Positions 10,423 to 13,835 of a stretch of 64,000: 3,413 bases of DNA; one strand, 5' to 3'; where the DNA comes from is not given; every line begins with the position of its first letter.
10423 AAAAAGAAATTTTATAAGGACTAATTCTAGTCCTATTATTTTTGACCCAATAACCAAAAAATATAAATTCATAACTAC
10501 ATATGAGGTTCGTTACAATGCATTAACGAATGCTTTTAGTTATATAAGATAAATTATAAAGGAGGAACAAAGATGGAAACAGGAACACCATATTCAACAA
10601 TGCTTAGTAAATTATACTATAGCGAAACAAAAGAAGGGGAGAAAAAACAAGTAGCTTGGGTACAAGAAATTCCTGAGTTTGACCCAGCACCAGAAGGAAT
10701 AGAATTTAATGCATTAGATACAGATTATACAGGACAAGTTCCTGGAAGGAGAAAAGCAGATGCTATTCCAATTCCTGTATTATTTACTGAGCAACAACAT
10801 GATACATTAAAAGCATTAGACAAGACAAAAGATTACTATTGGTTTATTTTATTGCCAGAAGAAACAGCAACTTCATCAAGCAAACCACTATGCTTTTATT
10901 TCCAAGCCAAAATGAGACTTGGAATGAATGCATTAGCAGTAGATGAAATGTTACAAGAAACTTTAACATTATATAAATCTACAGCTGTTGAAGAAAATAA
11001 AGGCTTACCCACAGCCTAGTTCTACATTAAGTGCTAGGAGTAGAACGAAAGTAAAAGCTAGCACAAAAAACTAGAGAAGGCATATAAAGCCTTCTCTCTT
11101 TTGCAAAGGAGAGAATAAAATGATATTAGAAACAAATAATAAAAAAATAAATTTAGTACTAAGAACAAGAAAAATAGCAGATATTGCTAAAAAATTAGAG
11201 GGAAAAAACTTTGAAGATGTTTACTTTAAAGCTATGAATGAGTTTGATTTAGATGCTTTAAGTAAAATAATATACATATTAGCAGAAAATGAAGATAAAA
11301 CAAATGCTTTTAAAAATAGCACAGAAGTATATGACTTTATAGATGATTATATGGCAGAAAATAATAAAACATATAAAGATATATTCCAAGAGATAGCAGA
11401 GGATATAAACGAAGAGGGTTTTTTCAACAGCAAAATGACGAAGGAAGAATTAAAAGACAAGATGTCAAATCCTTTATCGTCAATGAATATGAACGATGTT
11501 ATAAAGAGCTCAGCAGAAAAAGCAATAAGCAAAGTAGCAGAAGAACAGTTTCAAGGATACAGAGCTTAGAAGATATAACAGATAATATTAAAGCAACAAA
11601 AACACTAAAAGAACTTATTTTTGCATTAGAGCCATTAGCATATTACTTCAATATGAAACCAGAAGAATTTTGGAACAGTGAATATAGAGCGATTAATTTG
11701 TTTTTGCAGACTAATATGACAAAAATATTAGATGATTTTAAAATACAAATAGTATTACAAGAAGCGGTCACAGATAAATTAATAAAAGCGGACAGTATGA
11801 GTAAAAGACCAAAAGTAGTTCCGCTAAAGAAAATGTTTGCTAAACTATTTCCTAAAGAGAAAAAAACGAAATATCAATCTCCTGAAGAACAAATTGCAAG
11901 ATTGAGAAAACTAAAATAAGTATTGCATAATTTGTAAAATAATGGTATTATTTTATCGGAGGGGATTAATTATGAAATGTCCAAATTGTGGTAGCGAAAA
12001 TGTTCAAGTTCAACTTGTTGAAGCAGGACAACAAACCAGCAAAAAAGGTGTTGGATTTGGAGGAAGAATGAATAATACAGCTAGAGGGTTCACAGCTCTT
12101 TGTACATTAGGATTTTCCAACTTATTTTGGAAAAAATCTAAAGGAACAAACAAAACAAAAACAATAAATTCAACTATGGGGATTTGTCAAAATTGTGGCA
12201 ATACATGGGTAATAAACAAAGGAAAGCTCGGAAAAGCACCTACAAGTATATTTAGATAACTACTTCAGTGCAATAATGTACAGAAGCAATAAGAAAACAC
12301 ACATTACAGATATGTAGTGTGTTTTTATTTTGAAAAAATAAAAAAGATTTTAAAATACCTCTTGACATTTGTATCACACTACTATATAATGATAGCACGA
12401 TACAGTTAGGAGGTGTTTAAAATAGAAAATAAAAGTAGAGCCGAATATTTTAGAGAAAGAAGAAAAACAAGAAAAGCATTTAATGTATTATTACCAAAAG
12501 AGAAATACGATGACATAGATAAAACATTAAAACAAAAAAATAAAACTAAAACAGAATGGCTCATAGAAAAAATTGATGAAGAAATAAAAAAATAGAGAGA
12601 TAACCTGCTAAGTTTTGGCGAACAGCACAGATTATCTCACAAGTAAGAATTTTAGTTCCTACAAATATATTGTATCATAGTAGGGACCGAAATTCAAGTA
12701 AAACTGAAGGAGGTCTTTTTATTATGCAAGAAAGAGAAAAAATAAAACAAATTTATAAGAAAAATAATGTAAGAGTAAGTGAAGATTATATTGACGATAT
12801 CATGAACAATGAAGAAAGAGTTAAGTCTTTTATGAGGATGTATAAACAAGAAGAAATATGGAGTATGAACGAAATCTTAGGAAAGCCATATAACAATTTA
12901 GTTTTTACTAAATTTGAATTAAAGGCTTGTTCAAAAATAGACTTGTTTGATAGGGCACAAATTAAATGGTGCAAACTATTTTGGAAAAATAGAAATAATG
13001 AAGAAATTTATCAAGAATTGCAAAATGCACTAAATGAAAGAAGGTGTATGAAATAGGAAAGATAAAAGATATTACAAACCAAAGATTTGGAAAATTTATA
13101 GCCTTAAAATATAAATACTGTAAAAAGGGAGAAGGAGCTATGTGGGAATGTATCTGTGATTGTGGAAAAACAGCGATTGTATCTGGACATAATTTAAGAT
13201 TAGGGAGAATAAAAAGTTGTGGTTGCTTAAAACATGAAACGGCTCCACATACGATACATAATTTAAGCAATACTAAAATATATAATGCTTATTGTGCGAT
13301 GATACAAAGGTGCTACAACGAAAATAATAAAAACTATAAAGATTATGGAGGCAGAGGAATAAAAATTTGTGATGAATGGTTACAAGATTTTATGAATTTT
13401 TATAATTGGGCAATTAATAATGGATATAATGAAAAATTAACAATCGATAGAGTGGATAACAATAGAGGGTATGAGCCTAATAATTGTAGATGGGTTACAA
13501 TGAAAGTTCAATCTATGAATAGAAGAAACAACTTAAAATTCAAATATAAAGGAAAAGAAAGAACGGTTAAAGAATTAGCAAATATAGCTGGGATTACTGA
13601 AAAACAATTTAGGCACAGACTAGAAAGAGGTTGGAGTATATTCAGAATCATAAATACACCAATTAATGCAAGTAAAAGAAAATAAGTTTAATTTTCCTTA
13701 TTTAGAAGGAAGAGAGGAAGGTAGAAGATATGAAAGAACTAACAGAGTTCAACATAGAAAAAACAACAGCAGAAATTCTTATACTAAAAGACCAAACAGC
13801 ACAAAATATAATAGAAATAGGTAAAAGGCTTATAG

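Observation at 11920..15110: A 3.1-kb self-promoted six-gene block splits the tail chaperone genes from the tape measure gene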

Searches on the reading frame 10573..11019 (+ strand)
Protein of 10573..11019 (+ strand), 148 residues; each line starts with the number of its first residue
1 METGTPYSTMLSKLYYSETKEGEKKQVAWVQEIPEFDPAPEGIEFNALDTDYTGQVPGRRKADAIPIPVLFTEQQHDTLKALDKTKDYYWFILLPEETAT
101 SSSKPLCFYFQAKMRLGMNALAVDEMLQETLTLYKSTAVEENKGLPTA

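Call 3: search_protein_families(library=pfam, proteins=[window:10573-11019:+], max_evalue=0.1)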
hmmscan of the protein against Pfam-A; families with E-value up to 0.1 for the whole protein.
window:10573-11019:+ (148 aa): 0 families

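Call 4: search_protein_families(library=phrogs, proteins=[window:10573-11019:+], max_evalue=0.01)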
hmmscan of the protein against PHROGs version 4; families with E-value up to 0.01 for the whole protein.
window:10573-11019:+ (148 aa): 1 family
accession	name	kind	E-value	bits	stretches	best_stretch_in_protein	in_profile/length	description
phrog_158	-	tail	8.6e-08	33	1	11-133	21-150/376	major tail protein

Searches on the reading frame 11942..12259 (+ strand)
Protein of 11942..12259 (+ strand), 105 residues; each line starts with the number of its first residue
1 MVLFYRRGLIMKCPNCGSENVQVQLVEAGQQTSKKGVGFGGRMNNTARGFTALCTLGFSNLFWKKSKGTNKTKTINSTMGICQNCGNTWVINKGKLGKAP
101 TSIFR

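Call 3: search_protein_families(library=pfam, proteins=[window:11942-12259:+], max_evalue=0.1)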
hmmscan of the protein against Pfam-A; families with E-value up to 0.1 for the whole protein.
window:11942-12259:+ (105 aa): 20 families
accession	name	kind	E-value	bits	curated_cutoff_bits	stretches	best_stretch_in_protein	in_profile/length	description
PF08271.17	Zn_Ribbon_TF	-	0.00072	19.5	29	1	11-21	1-11/43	TFIIB zinc-binding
PF11781.13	Zn_ribbon_RRN7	-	0.0017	18.4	27.1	0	11-30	5-21/32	Zinc-finger of RNA-polymerase I-specific TFIIB, Rrn7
PF13248.11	Zn_ribbon_3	-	0.0017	18.2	27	1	12-22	4-13/26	zinc-ribbon domain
PF08274.17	Zn_Ribbon_YjdM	-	0.0028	18.1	30.8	0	12-20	4-12/30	PhnA Zinc-Ribbon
PF07754.17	HVO_2753_ZBP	-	0.004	17.4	33.2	0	9-19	15-25/46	Small zinc finger protein HVO_2753-like, Zn-binding pocket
PF13240.11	Zn_Ribbon_1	-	0.0073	16.5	25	1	12-21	1-10/23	zinc-ribbon domain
PF20120.5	DUF6510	-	0.0086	16.4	26.4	0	6-31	47-70/86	Family of unknown function (DUF6510)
PF01096.23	Zn_ribbon_TFIIS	-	0.0093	16.2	21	0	12-21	2-11/39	Transcription factor S-II (TFIIS)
PF24292.1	DUF7479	-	0.015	15.9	27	0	10-27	30-47/60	Domain of unknown function (DUF7479)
PF13717.11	Zn_ribbon_4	-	0.018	15.4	30.3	0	82-97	5-20/36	zinc-ribbon domain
PF09723.15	Zn_ribbon_8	-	0.021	15.3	34.4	0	12-22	28-38/41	Zinc ribbon domain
PF23451.1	Zn_ribbon_PaaD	-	0.022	14.9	27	0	11-24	15-28/53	PaaD zinc beta ribbon domain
PF22811.2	Zn_ribbon_NrdR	-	0.026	14.9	27.2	0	11-23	1-13/42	Transcriptional repressor NrdR-like, N-terminal domain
PF12677.13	DUF3797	-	0.028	14.7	25.1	0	12-21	15-24/48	Domain of unknown function (DUF3797)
PF08792.16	A2L_zn_ribbon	-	0.029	14.5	22.9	0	10-19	21-30/33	A2L zinc ribbon domain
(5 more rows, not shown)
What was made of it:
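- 11972..12259 (+): b1: a 95-aa protein with two CxxC..CxxC zinc ribbons. It is probably soluble and its function is unknown. Weak Zn-ribbon Pfam hits (call 3).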

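Call 4: search_protein_families(library=phrogs, proteins=[window:11942-12259:+], max_evalue=0.01)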
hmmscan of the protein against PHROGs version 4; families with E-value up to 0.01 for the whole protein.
window:11942-12259:+ (105 aa): 5 families
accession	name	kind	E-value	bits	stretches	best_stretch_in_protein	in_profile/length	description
phrog_2945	-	unknown function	0.00027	21.7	0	9-23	8-22/68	-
phrog_17723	-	unknown function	0.00061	20.7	1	11-26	5-19/47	-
phrog_7921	-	unknown function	0.00096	20.4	1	11-44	1-37/70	-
phrog_5516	-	unknown function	0.0013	19.8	0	11-27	5-21/90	-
phrog_1305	-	DNA, RNA and nucleotide metabolism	0.0068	16.8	1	12-91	18-61/226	DNA binding protein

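Call 21: search_protein_families(library=padloc, proteins=[window:11972-12259:+], max_evalue=0.01)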
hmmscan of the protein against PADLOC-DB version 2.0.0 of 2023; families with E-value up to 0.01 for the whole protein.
window:11972-12259:+ (95 aa): 0 families

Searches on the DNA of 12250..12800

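Call 62: search_rna_families(source=window, start=12250, end=12800, threshold=evalue, max_evalue=5)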
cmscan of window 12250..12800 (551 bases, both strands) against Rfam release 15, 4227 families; matches with E-value up to 5: 10.
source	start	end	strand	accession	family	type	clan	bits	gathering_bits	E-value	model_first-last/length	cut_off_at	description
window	12292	12341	+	RF02433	SpF36_sRNA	Gene; sRNA;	-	24.8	48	0.33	1-51/51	no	Streptococcus sRNA SpF36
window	12346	12423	-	RF02061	mir-301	Gene; miRNA;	-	24.7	56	0.0075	1-84/84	no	mir-301 microRNA precursor family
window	12685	12758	+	RF01842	mycoplasma_FSE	Cis-reg; frameshift_element;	-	24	88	2.4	1-87/87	no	mycoplasma ribosomal frameshift element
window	12298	12356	-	RF02693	psm_mec_RNA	Gene; sRNA;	-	19.2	85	4.4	1-143/143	no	psm_mec locus RNA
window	12287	12334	+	RF03688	mir-3045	Gene; miRNA;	-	18.1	90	0.62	1-75/75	no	mir-3045 microRNA precursor family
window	12595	12668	-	RF00042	CopA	Gene; antisense;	-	16.7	60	3.1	1-92/92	no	CopA-like RNA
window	12582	12652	-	RF00840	mir-374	Gene; miRNA;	-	16.6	54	1.9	1-71/71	no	mir-374 microRNA precursor family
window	12644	12701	+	RF03676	MIR5148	Gene; miRNA;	-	15.9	93.5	3.4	1-78/78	no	MIR5148 microRNA precursor family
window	12322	12426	+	RF01578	RUF1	Gene; sRNA;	-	14.1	70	4.2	89-224/264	no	Plasmodium RNA of unkown function RUF1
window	12628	12708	+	RF00637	mir-276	Gene; miRNA;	-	13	62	3.7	1-90/90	no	mir-276 microRNA precursor family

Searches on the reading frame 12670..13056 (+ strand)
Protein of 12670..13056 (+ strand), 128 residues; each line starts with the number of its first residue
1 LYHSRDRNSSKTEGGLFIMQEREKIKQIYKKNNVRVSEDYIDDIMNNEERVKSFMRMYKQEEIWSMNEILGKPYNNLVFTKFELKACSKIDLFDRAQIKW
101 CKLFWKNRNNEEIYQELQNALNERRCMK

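Call 3: search_protein_families(library=pfam, proteins=[window:12670-13056:+], max_evalue=0.1)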
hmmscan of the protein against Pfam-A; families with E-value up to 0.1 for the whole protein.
window:12670-13056:+ (128 aa): 1 family
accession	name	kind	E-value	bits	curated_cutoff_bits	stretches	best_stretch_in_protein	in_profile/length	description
PF16635.10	APC_u14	-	0.06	14.3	29.7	0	27-54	65-92/94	Unstructured region on APC between SAMP and APC_crr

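Call 4: search_protein_families(library=phrogs, proteins=[window:12670-13056:+], max_evalue=0.01)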
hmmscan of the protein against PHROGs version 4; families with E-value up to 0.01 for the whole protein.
window:12670-13056:+ (128 aa): 0 families

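Call 21: search_protein_families(library=padloc, proteins=[window:12724-13056:+], max_evalue=0.01)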
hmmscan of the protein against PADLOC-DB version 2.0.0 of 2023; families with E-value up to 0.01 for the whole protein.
window:12724-13056:+ (110 aa): 0 families

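Call 40: find_related_loci(query=window:12724-13056:+, collection=viral_contigs, flank=6000)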
Query window:12724-13056:+ (110 aa) in viral_contigs; peptide patterns used: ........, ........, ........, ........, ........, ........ (x = any residue, [..] = any of these).
23 stretches matched a pattern, but none encodes a relative of the query by tblastn (E <= 1e-3).
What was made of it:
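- Tried and rejected: A viral-contig scan with b3 found no relatives (call 40).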

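Call 65: find_homologous_proteins(query=window:12724-13056:+, max_evalue=0.001)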
Query window:12724-13056:+ (110 aa): 101 proteins with E <= 0.001 among 106 candidates.
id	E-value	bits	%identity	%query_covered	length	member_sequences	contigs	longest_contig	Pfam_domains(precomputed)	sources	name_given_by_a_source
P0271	9.1e-66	236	100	100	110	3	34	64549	-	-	-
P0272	1.6e-57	210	89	100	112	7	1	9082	-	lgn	-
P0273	1.1e-54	201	84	98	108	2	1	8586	-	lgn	-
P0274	1.4e-54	200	86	97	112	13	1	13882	-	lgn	-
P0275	4.4e-39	151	68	95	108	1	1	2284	-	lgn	-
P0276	8.1e-39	150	68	97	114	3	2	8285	-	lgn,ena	-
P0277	1.6e-38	149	66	97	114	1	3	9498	-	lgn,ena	-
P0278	3.1e-38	148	73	85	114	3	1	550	-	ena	-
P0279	7.5e-38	147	65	97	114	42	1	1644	-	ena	-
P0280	1.1e-37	146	67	97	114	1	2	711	-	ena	-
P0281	1.4e-37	146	67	97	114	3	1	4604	-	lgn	-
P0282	1.7e-37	146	66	97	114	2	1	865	-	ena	-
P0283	2.2e-37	145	67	97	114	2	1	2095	-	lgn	-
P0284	1.2e-36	143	66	97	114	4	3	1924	-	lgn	-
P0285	1.5e-36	143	64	97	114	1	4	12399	-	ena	-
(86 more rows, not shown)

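Call 76: predict_structure(alignment_id=A4)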
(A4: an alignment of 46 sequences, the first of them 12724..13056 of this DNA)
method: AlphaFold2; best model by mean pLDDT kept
length: 110 residues; sequences in the alignment: 46
mean_pLDDT: 91.9   pTM: 0.79
mean pLDDT of the five models: 91.9, 91.6, 91.4, 90.2, 90.1
residues with pLDDT >= 90: 87; 70-90: 20; 50-70: 3; < 50: 0
segments of 3 or more residues with pLDDT < 50: none
pLDDT, mean of each block of 10 residues (from residue 1): 93 91 96 96 96 95 95 93 92 89 75
secondary structure, 60 per line:
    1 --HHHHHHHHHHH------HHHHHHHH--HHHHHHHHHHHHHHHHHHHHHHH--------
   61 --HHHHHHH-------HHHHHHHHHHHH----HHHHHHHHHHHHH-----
elements in order: H3-13 H20-27 H30-52 H63-69 H77-88 H93-105
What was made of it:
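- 12724..13056 (+): b3: a 110-aa all-helical protein of unknown function with no structural neighbour. The AlphaFold model has pLDDT 91.9 (call 76).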

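Call 80: fold_search(model_id=the predicted structure, library=pdb)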
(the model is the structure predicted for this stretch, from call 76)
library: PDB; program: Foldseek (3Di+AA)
matches with E <= 10: 22; with E <= 0.001: 0
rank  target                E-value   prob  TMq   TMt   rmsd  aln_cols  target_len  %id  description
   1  2is5_B                1.8e+00  0.14  0.24  0.19  12.5       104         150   10  Crystal structure of 3 residues truncated version of protein NMB1012 from Neisseria meningitides (released 2006-11-14)
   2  2is5_C                4.0e+00  0.08  0.25  0.21  12.6       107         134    9  Crystal structure of 3 residues truncated version of protein NMB1012 from Neisseria meningitides (released 2006-11-14)
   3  2is5_A                5.3e+00  0.08  0.23  0.18  12.3        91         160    9  Crystal structure of 3 residues truncated version of protein NMB1012 from Neisseria meningitides (released 2006-11-14)
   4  3r8f_A                5.9e+00  0.06  0.27  0.10  12.3       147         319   10  Replication initiator DnaA bound to AMPPCP and single-stranded DNA (released 2011-09-28)
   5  8q7n_T                5.9e+00  0.03  0.17  0.07  15.1       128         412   12  cryo-EM structure of the human spliceosomal B complex protomer (tri-snRNP core region) (released 2024-01-24)
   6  8bt1_B                6.2e+00  0.04  0.21  0.20   9.6       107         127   10  YdaT transcription regulator (CII functional analog) (released 2023-02-22)
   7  4x8k_A                6.2e+00  0.04  0.22  0.20  13.0       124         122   11  Mycobacterium tuberculosis RbpA-SID in complex with SigmaA domain 2 (released 2015-06-03)
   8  3c1d_B                6.5e+00  0.06  0.18  0.15   9.1        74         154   14  X-ray crystal structure of RecX (released 2008-07-15)
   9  2is5_D                6.9e+00  0.06  0.22  0.18  13.2       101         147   14  Crystal structure of 3 residues truncated version of protein NMB1012 from Neisseria meningitides (released 2006-11-14)
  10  6iv1_B                6.9e+00  0.02  0.18  0.11  14.8       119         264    4  Crystal structure of a bacterial Bestrophin homolog from Klebsiella pneumoniae with a mutation I180T (released 2019-11-13)
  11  2ikb_B                7.3e+00  0.06  0.24  0.19  12.8       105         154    8  Crystal Structure of a Protein of Unknown Function NMB1012 from Neisseria meningitidis (released 2006-11-21)
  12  8fjc_A                7.3e+00  0.04  0.17  0.04  10.1        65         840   18  Structure of the catalytic domain of Streptococcus mutans GtfB complexed to acarbose in tetragonal space group P4322 (released 2023-05-17)
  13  6n0t                  7.7e+00  0.06  0.21  0.07  12.3        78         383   27  tRNA ligase (released 2019-01-09)
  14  1sg9_A                8.1e+00  0.06  0.25  0.12   8.3        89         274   12  Crystal structure of Thermotoga maritima protein HEMK, an N5-glutamine methyltransferase (released 2004-08-17)
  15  6ivm_D                8.1e+00  0.04  0.22  0.12  14.7       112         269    9  Crystal structure of a membrane protein P143A (released 2019-11-06)
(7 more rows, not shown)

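Call 86: fold_search(model_id=the predicted structure, library=viral)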
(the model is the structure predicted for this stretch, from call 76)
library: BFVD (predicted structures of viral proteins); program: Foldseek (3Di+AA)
matches with E <= 10: 71; with E <= 0.001: 0
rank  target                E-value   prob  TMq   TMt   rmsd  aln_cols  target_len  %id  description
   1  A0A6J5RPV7            8.0e-01  0.30  0.32  0.20  12.6       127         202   11  Uncharacterized protein [uncultured Caudovirales phage]
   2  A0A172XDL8            2.1e+00  0.20  0.33  0.17  15.5       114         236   10  UL51 protein [Suid herpesvirus 1]
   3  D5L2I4                2.6e+00  0.21  0.30  0.29   9.6        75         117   15  Uncharacterized protein [uncultured virus]
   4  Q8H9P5                2.7e+00  0.10  0.27  0.22  15.9       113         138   13  ORF20 [Vibrio phage VHML]
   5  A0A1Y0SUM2            2.7e+00  0.07  0.22  0.15  12.9       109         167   15  Uncharacterized protein [Pseudomonas phage Noxifer]
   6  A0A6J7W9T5            3.0e+00  0.10  0.25  0.18  12.7       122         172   10  ZliS Lysozyme family protein [uncultured Caudovirales phage]
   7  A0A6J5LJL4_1          3.2e+00  0.14  0.27  0.04  11.4        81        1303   15  LT_GEWL domain containing protein [uncultured Caudovirales phage]
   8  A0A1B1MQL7            3.2e+00  0.11  0.28  0.07  11.8       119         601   16  Pp78-81 [Lymantria dispar multicapsid nuclear polyhedrosis virus]
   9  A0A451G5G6            3.2e+00  0.08  0.24  0.09  14.7       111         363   19  Phosphoprotein [alfalfa-associated nucleorhabdovirus]
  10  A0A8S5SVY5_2          3.4e+00  0.14  0.32  0.05  11.3       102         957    9  Tail tape measure protein [Siphoviridae sp. ctHOG1]
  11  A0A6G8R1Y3            3.6e+00  0.08  0.24  0.22  10.7       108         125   11  Uncharacterized protein [Streptomyces phage Wakanda]
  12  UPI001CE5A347         3.7e+00  0.14  0.38  0.28  14.3       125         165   13  (no name look-up for this kind of identifier)
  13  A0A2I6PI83            4.2e+00  0.06  0.18  0.15  11.1        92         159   14  FhuF-like transporter [Pseudomonas phage PMBT14]
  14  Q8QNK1                4.4e+00  0.08  0.25  0.12  11.9       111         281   11  EsV-1-72 [Ectocarpus siliculosus virus 1 (isolate New Zealand/Kaikoura/1988)]
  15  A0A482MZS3            4.6e+00  0.08  0.21  0.27   9.8        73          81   14  Uncharacterized protein [Escherichia phage vB_EcoM_KWBSE43-6]
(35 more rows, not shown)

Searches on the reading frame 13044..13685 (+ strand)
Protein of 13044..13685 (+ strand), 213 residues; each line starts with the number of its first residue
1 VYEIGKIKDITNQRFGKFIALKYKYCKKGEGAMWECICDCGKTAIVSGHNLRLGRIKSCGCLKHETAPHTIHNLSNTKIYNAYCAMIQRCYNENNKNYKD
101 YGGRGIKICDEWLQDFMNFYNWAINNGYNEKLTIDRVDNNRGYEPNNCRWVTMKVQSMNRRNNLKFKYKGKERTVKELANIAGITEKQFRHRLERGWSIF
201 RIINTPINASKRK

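Call 3: search_protein_families(library=pfam, proteins=[window:13044-13685:+], max_evalue=0.1)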
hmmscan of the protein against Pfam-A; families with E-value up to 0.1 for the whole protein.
window:13044-13685:+ (213 aa): 0 families

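Call 4: search_protein_families(library=phrogs, proteins=[window:13044-13685:+], max_evalue=0.01)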
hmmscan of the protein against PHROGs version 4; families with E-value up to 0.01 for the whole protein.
window:13044-13685:+ (213 aa): 12 families
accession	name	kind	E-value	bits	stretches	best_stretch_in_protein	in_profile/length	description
phrog_374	-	DNA, RNA and nucleotide metabolism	2.1e-72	245.8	1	4-188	191-383/617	HNH endonuclease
phrog_3377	-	DNA, RNA and nucleotide metabolism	1.6e-56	192.2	1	70-210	5-144/196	HNH endonuclease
phrog_8790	-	DNA, RNA and nucleotide metabolism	3.9e-34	119.7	1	70-189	16-132/241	restriction endonuclease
phrog_2081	-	DNA, RNA and nucleotide metabolism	9.4e-33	115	1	10-193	32-227/433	HNH endonuclease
phrog_953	-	DNA, RNA and nucleotide metabolism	1.3e-22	81.7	1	72-163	217-308/420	HNH endonuclease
phrog_1065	-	unknown function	4.6e-07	30.9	1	149-212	40-97/192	-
phrog_28742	-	unknown function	1.8e-06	29.3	1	78-173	22-118/165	-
phrog_3118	-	DNA, RNA and nucleotide metabolism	6.6e-06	26.8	1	129-178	66-109/287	HNH endonuclease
phrog_3322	-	DNA, RNA and nucleotide metabolism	0.00053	20.9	1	132-155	106-129/162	endonuclease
phrog_201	-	DNA, RNA and nucleotide metabolism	0.0037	17.6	1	155-211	135-183/291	Panton-Valentine leukocicin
phrog_22195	-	unknown function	0.0038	18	1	9-95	9-85/148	-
phrog_4578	-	DNA, RNA and nucleotide metabolism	0.0058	17.5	1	122-163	19-62/130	HNH endonuclease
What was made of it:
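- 13044..13685 (+): b4: a 213-aa HNH-like protein (Cys cluster, DRVDN..N motif, C-terminal helix-turn-helix-like tail). It is a separately inserted, probably mobile gene. phrog_374 E 2e-72 with no Pfam hit (calls 3, 4).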

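Call 21: search_protein_families(library=padloc, proteins=[window:13044-13685:+], max_evalue=0.01)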
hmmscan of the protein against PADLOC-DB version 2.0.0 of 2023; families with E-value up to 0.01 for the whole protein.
window:13044-13685:+ (213 aa): 1 family
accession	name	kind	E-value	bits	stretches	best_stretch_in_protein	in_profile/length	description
PDLC04133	mad1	-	0.002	16.4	1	174-196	7-29/60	mads_1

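Call 23: search_solved_structures(query=window:13044-13685:+, max_evalue=1, show_alignments=2)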
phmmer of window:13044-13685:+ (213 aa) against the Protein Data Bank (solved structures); distinct sequences matched with E-value up to 1: 0.
